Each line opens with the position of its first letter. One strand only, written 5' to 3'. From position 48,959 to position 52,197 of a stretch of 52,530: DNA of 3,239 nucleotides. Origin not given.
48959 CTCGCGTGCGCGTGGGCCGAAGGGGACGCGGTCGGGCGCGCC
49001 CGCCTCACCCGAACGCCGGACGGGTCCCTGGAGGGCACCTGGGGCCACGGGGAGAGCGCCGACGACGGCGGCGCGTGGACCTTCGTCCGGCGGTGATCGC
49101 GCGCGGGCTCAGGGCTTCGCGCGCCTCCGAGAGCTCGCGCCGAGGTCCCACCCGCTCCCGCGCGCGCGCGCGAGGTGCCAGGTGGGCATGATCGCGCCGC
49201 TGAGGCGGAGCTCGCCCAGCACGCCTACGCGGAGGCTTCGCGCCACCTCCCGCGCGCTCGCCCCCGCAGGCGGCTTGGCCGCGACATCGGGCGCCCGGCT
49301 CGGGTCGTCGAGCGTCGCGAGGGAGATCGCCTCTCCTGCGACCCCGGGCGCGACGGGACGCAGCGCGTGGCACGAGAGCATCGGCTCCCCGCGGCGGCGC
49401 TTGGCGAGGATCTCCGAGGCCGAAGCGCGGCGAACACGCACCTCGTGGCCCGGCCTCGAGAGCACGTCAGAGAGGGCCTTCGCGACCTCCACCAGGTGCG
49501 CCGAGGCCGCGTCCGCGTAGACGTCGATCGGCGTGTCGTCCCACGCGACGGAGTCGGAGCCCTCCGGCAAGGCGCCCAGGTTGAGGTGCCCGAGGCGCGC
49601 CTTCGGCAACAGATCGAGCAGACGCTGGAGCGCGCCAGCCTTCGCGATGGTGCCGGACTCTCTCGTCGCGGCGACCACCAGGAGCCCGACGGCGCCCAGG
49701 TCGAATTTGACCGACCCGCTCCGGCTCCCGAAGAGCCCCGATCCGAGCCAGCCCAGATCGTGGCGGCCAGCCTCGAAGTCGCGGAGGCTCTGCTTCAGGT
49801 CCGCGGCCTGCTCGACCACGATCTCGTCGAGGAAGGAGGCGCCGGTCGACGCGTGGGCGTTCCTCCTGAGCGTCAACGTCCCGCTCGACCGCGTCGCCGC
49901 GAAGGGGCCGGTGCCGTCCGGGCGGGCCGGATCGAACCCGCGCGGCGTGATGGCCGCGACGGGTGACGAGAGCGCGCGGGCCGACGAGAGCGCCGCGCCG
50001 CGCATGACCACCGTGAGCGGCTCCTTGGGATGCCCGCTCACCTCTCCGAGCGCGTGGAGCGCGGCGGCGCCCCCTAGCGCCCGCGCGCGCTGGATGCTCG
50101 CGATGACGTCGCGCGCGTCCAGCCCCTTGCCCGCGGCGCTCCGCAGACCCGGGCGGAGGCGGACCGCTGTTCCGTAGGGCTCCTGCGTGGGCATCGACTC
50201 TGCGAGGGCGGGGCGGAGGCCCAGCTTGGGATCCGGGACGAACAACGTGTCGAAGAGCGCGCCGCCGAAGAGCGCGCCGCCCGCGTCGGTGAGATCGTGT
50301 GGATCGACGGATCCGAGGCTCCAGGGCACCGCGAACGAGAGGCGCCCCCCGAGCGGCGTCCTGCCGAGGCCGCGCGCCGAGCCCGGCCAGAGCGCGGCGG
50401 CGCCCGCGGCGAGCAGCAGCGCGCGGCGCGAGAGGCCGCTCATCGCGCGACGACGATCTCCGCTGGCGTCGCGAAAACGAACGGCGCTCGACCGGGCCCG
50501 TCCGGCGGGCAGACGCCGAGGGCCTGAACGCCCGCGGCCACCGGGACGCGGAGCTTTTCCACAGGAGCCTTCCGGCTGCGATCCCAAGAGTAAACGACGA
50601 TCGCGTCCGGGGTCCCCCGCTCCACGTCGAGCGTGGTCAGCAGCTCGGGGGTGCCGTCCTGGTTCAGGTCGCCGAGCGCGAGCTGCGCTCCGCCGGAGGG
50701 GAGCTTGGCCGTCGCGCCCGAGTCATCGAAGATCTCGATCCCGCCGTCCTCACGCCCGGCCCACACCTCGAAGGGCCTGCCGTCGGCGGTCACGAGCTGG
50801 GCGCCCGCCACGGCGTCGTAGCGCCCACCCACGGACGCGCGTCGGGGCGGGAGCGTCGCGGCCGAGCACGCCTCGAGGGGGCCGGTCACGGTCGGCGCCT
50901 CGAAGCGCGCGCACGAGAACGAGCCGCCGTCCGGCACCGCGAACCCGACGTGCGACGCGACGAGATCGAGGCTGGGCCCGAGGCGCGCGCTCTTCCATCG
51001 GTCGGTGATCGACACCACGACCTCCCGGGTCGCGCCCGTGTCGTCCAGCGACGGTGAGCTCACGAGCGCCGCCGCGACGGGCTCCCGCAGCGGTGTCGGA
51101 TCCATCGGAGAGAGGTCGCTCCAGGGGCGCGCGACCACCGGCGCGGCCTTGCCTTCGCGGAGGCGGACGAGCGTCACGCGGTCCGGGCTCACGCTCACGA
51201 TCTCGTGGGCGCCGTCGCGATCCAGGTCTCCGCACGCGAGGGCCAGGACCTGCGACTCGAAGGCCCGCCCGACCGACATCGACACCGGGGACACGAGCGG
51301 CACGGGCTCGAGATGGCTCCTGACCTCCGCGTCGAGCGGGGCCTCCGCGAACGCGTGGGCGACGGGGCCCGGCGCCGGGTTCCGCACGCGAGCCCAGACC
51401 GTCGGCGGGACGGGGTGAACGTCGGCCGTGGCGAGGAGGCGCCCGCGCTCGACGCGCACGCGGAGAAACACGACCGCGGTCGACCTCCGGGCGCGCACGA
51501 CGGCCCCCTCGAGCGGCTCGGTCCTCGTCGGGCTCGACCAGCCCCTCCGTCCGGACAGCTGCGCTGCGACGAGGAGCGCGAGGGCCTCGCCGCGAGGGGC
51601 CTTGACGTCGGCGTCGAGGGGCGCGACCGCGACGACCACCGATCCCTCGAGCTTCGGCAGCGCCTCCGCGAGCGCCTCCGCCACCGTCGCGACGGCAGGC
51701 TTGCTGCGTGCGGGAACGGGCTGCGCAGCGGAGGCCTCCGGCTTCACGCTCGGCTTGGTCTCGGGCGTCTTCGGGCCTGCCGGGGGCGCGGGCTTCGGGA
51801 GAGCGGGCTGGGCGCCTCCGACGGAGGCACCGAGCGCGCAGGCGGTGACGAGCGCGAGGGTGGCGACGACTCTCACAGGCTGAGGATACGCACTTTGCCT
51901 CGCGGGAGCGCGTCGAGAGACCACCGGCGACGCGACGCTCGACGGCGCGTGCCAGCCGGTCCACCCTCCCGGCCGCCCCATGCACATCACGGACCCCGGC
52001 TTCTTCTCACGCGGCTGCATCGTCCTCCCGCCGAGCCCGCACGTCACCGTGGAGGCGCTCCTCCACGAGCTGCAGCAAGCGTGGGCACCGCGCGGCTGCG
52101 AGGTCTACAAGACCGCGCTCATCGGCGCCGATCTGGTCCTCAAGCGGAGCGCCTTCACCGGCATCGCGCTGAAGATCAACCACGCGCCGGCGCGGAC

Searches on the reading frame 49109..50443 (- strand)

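Call 43: search_protein_families(library=pfam, proteins=[window:49109-50443:-], max_evalue=0.001)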
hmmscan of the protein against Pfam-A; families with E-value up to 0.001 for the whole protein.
window:49109-50443:- (444 aa): 1 family
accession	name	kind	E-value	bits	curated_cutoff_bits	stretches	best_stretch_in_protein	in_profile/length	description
PF00496.27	SBP_bac_5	-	3.7e-07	30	32.4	1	76-229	2-172/368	Bacterial extracellular solute-binding proteins, family 5 Middle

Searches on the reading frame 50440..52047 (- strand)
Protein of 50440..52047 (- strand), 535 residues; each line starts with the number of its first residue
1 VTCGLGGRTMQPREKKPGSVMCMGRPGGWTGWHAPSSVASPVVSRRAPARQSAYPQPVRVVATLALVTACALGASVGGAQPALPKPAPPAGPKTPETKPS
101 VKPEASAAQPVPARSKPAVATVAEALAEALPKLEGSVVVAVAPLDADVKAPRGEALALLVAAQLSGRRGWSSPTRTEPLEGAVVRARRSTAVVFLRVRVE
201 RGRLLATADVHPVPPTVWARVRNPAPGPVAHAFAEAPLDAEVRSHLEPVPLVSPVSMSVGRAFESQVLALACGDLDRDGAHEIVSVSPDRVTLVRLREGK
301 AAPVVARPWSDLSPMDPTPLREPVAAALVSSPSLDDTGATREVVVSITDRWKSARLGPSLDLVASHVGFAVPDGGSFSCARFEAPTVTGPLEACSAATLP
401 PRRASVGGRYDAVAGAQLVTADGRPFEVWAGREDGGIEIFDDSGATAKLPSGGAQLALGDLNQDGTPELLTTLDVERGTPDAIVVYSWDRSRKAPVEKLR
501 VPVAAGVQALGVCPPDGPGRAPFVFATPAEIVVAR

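Call 43: search_protein_families(library=pfam, proteins=[window:50440-52047:-], max_evalue=0.001)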
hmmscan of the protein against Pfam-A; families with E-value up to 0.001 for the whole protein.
window:50440-52047:- (535 aa): 2 families
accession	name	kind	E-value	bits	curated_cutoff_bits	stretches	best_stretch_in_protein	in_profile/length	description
PF13517.12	FG-GAP_3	-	9.9e-07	29.7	26.9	0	419-470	11-60/61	FG-GAP-like repeat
PF01839.29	FG-GAP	-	0.00022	21.5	22.1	0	453-471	2-20/37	FG-GAP repeat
